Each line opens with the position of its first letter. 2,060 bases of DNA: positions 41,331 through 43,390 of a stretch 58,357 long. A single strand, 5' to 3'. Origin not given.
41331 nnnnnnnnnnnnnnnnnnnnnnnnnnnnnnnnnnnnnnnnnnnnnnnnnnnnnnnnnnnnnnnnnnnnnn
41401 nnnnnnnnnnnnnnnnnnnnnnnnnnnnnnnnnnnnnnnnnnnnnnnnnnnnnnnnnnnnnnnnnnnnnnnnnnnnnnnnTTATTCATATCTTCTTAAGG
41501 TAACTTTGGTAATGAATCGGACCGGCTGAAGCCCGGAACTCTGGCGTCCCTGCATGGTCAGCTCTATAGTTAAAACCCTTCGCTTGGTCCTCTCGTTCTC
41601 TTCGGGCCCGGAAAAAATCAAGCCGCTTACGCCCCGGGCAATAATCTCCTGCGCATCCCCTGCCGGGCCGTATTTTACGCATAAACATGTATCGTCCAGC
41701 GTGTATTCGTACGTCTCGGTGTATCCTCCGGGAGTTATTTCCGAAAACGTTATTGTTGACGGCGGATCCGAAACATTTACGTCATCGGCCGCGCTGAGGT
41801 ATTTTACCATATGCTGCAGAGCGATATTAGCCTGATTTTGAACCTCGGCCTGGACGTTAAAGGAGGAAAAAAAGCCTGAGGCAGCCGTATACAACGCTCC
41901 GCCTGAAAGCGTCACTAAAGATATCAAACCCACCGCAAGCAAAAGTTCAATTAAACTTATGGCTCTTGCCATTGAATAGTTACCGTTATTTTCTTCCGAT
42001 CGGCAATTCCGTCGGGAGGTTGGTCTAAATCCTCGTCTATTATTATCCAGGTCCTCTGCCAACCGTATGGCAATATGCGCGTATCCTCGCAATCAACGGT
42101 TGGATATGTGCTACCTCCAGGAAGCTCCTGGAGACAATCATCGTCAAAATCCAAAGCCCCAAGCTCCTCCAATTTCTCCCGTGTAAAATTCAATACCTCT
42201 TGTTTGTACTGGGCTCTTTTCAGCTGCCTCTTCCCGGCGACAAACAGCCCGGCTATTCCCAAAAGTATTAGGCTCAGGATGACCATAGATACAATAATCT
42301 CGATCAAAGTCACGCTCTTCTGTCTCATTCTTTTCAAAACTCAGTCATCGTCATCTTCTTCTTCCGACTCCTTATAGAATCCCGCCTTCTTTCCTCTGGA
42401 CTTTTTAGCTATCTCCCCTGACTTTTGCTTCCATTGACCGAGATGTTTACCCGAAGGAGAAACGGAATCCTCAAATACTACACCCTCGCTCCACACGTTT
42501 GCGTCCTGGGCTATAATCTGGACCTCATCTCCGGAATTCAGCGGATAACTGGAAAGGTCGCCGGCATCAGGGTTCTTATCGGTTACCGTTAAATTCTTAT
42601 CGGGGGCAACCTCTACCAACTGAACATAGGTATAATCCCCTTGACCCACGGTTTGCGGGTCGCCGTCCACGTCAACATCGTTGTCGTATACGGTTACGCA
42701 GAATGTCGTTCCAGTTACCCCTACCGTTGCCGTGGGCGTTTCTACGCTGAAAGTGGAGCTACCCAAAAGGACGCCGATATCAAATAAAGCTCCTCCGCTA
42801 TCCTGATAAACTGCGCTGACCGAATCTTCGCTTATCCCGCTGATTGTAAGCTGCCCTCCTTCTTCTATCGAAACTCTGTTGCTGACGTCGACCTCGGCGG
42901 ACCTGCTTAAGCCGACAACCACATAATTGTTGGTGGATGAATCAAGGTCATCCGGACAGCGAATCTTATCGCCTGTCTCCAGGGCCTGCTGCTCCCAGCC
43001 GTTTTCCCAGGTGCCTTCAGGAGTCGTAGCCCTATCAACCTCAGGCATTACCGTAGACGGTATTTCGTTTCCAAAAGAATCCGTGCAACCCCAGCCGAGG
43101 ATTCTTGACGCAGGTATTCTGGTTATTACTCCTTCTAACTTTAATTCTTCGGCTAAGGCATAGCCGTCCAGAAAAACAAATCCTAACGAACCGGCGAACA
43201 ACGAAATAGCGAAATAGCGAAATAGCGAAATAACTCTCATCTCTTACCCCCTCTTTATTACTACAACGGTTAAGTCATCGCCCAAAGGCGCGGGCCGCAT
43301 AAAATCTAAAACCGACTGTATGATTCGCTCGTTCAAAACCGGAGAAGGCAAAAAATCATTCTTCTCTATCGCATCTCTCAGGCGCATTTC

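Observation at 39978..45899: A six- to seven-gene sensory and pseudopilin island is wedged inside the corrinoid Fe-S protein (acs) cluster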

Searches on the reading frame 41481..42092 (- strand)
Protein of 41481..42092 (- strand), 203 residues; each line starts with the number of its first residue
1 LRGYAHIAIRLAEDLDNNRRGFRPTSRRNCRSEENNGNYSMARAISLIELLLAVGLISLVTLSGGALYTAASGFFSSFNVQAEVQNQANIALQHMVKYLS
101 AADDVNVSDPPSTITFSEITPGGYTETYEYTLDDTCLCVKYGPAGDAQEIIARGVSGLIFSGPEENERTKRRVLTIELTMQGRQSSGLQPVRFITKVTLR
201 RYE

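Call 4: search_protein_families(library=pfam, proteins=[window:41481-42092:-], max_evalue=0.01)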
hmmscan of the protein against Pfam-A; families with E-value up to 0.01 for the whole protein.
window:41481-42092:- (203 aa): 0 families

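Call 5: search_protein_families(library=ncbifam, proteins=[window:41481-42092:-], max_evalue=0.01)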
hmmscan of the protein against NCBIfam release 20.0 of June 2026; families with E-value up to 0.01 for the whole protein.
window:41481-42092:- (203 aa): 0 families

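Call 93: predict_structure(protein=window:41481-41972:-)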
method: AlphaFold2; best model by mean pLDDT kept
length: 163 residues; sequences in the alignment: 1
mean_pLDDT: 59.5   pTM: 0.43
mean pLDDT of the five models: 59.5, 54.1, 47.9, 47.8, 45.9
residues with pLDDT >= 90: 0; 70-90: 23; 50-70: 112; < 50: 28
segments of 3 or more residues with pLDDT < 50: 22-40, 64-67, 161-163
pLDDT, mean of each block of 10 residues (from residue 1): 59 57 41 38 59 64 52 65 70 64 57 61 72 72 59 67 40
secondary structure, 60 per line:
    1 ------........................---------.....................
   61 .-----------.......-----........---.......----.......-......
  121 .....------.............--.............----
elements in order: H7-30 H40-61 E73-79 E85-92 E96-102 E107-113 E115-125 E132-144 E147-159
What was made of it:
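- Tried and rejected: Single-sequence AlphaFold model of pilin-like protein 2 (call 93).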

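Call 95: fold_search(model_id=the predicted structure, library=pdb)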
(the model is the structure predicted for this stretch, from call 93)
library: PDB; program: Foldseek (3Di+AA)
matches with E <= 10: 475; with E <= 0.001: 0
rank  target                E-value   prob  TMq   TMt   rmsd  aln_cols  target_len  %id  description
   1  6jm5_A                4.1e-02  0.51  0.20  0.24   9.4       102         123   11  Crystal structure of TBC1D23 C terminal domain (released 2019-10-16)
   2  6jm5_B                6.5e-02  0.44  0.20  0.24   9.3       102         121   11  Crystal structure of TBC1D23 C terminal domain (released 2019-10-16)
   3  6cp9_D                1.3e-01  0.38  0.19  0.25  13.1        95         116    7  Contact-dependent growth inhibition toxin - immunity protein complex from Klebsiella pneumoniae 342 (released 2019-03-13)
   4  8qqf_A                1.4e-01  0.33  0.20  0.24  11.0       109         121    9  TBC1D23 PH domain complexed with STX16 TLY motif (released 2024-04-10)
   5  6yfi_B                1.8e-01  0.47  0.21  0.23   9.4        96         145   12  Bacteriophage EMS014 coat protein (released 2020-09-02)
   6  8w5t_A                2.0e-01  0.38  0.22  0.27   9.8       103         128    9  Cryo-EM structure of Qb-Ab57 (released 2025-02-26)
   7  6cp9_H                2.1e-01  0.35  0.20  0.26  12.5        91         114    6  Contact-dependent growth inhibition toxin - immunity protein complex from Klebsiella pneumoniae 342 (released 2019-03-13)
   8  7nky_Q                2.6e-01  0.15  0.20  0.11  18.8       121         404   12  RNA Polymerase II-Spt4/5-nucleosome-FACT structure (released 2021-07-07)
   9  6cp9_B                2.8e-01  0.30  0.20  0.26  12.4        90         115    9  Contact-dependent growth inhibition toxin - immunity protein complex from Klebsiella pneumoniae 342 (released 2019-03-13)
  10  8w5t_B                3.1e-01  0.16  0.19  0.23  10.2        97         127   11  Cryo-EM structure of Qb-Ab57 (released 2025-02-26)
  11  8w5g_B                3.7e-01  0.30  0.22  0.27   9.8       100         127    9  Cryo-EM structure of Qb-Ab7 (released 2025-02-26)
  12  3hn3_E                3.9e-01  0.15  0.18  0.06  13.3       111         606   10  Human beta-glucuronidase at 1.7 A resolution (released 2009-12-01)
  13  6yfe_AB               4.9e-01  0.30  0.21  0.27   9.2        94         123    7  Virus-like particle of Beihai levi-like virus 19 (released 2020-09-02)
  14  9mkc_B                4.9e-01  0.08  0.16  0.09  17.4       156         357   10  Crystal structure of MALT1 in complex with an allosteric inhibitor (released 2025-10-29)
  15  4z2p_B                5.4e-01  0.13  0.19  0.22  10.8       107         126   13  Crystal structure of short hoefavidin-hoef-peptide(L9F) complex (released 2015-07-15)
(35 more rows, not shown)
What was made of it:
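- On Type IV pilin-like (pseudopilin) proteins: The single-sequence model of protein 2 was too poor to use (calls 93, 95).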

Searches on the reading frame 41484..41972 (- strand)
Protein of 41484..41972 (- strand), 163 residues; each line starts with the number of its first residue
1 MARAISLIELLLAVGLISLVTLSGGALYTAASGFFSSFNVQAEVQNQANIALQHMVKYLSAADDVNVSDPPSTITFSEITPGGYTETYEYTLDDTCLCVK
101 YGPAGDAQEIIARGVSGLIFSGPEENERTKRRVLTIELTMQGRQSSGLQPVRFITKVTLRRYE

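Call 45: search_solved_structures(query=A1, max_evalue=10)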
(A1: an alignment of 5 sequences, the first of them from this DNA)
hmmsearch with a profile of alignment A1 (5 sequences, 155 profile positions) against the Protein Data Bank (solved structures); distinct sequences matched with E-value up to 10: 6.
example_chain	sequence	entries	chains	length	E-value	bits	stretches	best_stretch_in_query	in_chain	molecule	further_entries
9laa_A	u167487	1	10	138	0.013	18.6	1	2-97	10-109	Type IV pilin protein PilA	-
6dnw_A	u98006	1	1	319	0.5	13.4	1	81-139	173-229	Putative integrase [Bacteriophage A118]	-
4kis_A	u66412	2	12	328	0.53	13.3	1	81-139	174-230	Putative integrase [Bacteriophage A118] | A118 serine integrase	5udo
2vpn_A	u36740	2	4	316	0.65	13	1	30-88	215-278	PERIPLASMIC SUBSTRATE BINDING PROTEIN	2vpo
8esw_4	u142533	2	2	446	2.1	11.3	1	5-41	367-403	NADH-ubiquinone oxidoreductase chain 4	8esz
3j79_Y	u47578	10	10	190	2.5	11.1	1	63-136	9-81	60S ribosomal protein uL23 | 60S ribosomal protein L23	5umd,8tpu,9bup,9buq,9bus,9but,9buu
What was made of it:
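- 41481..41972 (-): Pilin-like protein 2; 163 aa, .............. Weak profile hit to PilA 9laa, E = 0.013 (call 45).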

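Call 86: search_protein_families(library=pfam, alignment_id=A1, max_evalue=0.05)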
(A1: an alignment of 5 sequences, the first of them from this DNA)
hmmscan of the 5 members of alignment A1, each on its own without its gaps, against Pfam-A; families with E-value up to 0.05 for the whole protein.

A. member 1, seq(163 aa): 0 families

B. families by the number of members that match (of 5 scanned): 2 families
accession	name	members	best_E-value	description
PF07963.17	N_methyl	2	0.00023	Prokaryotic N-terminal methylation motif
PF06123.17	CreD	1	0.011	Inner membrane protein CreD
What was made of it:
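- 41481..41972 (-): Two of five orthologues hit N_methyl (E = 2.3e-4) (call 86).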

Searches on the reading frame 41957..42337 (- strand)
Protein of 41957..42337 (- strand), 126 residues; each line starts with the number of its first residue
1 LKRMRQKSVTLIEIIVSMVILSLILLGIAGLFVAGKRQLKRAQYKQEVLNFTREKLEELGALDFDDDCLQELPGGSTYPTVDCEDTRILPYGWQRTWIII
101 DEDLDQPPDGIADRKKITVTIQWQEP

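Call 4: search_protein_families(library=pfam, proteins=[window:41957-42337:-], max_evalue=0.01)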
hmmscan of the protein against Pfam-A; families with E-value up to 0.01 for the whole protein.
window:41957-42337:- (126 aa): 2 families
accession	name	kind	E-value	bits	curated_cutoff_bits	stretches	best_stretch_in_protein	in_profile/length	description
PF07963.17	N_methyl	-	2.2e-06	27.5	21.2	1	3-28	1-26/27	Prokaryotic N-terminal methylation motif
PF02529.20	PetG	-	0.0022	18.2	23.7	1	12-42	2-32/36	Cytochrome B6-F complex subunit 5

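Call 5: search_protein_families(library=ncbifam, proteins=[window:41957-42337:-], max_evalue=0.01)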
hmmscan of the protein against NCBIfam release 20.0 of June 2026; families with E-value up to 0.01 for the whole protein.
window:41957-42337:- (126 aa): 7 families
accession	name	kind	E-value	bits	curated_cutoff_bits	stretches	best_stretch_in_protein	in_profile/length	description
NF041013.1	T4P_ComGE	equivalog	2.6e-05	24.2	49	1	7-57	4-54/83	competence type IV pilus minor pilin ComGE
TIGR02523.1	type_IV_pilV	equivalog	3.6e-05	24.3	52.2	1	7-58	2-53/139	type IV pilus modification protein PilV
TIGR02599.1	TIGR02599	subfamily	0.00014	21.2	256.5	1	10-57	3-50/361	Verru_Chthon cassette protein C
NF007848.0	PRK10557.1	equivalog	0.00031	20.1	120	1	2-47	6-51/192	prepilin peptidase-dependent protein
NF001907.1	PRK00665.1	equivalog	0.00087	19.4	60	1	12-41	2-31/31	cytochrome b6-f complex subunit V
NF041002.1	pilin_ComGF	equivalog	0.0011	19.2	80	1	9-47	4-44/139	competence type IV pilus minor pilin ComGF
NF047828.1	T3SSXpsI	equivalog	0.0051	16.8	150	1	6-49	1-44/132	type II secretion system protein XpsI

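Call 46: search_solved_structures(query=A2, max_evalue=10)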
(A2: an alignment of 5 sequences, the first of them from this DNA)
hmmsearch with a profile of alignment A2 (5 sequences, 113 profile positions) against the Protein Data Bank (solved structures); distinct sequences matched with E-value up to 10: 8.
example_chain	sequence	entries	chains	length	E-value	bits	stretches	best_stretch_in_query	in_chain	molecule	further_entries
2zt9_G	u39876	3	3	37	0.07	16.3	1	9-38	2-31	Cytochrome b6-f complex subunit 5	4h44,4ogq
1q90_G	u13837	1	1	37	0.11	15.6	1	8-38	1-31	Cytochrome b6f complex subunit petG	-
2n2a_A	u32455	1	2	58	0.37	13.9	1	3-44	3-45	Receptor tyrosine-protein kinase erbB-2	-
9lab_B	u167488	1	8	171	0.49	13.6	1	2-30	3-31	MSHA major pilin subunit MshA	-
7r0w_O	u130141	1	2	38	0.65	13.2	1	9-39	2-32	Cytochrome b6-f complex subunit 5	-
7zxy_G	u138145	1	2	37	0.66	13.1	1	9-39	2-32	Cytochrome b6-f complex subunit 5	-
6rqf_O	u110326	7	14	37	1.2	12.3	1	8-38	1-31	Cytochrome b6-f complex subunit 5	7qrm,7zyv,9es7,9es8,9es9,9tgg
2jwa_A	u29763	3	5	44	1.4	12.1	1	3-38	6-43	Receptor tyrosine-protein kinase erbB-2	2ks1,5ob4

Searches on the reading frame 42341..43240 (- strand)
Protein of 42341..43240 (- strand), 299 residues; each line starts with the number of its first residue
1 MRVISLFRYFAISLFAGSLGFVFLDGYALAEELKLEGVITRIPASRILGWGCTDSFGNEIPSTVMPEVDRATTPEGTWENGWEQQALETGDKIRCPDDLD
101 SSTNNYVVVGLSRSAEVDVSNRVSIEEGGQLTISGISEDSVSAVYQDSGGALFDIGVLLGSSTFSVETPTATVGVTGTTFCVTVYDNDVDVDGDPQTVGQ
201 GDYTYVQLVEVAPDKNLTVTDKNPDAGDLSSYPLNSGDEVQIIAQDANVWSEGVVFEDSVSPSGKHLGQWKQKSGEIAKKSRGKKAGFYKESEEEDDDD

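Call 4: search_protein_families(library=pfam, proteins=[window:42341-43240:-], max_evalue=0.01)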
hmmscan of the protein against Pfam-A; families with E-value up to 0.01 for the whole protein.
window:42341-43240:- (299 aa): 1 family
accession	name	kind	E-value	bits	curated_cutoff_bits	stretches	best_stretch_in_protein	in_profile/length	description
PF04773.18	FecR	-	0.00048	21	24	1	123-189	21-87/97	FecR protein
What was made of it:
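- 42341..43240 (-): Secreted FecR-like protein; 299 aa with a signal peptide. Pfam FecR 21.0 bits, below the cut-off of 24 (call 4).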

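Call 5: search_protein_families(library=ncbifam, proteins=[window:42341-43240:-], max_evalue=0.01)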
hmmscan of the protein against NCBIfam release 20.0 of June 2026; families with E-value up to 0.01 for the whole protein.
window:42341-43240:- (299 aa): 1 family
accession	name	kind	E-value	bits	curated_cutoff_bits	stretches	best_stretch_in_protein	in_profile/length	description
NF047849.1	Lsa33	exception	0.003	16.8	420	1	155-199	118-163/310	surface adhesin Lsa33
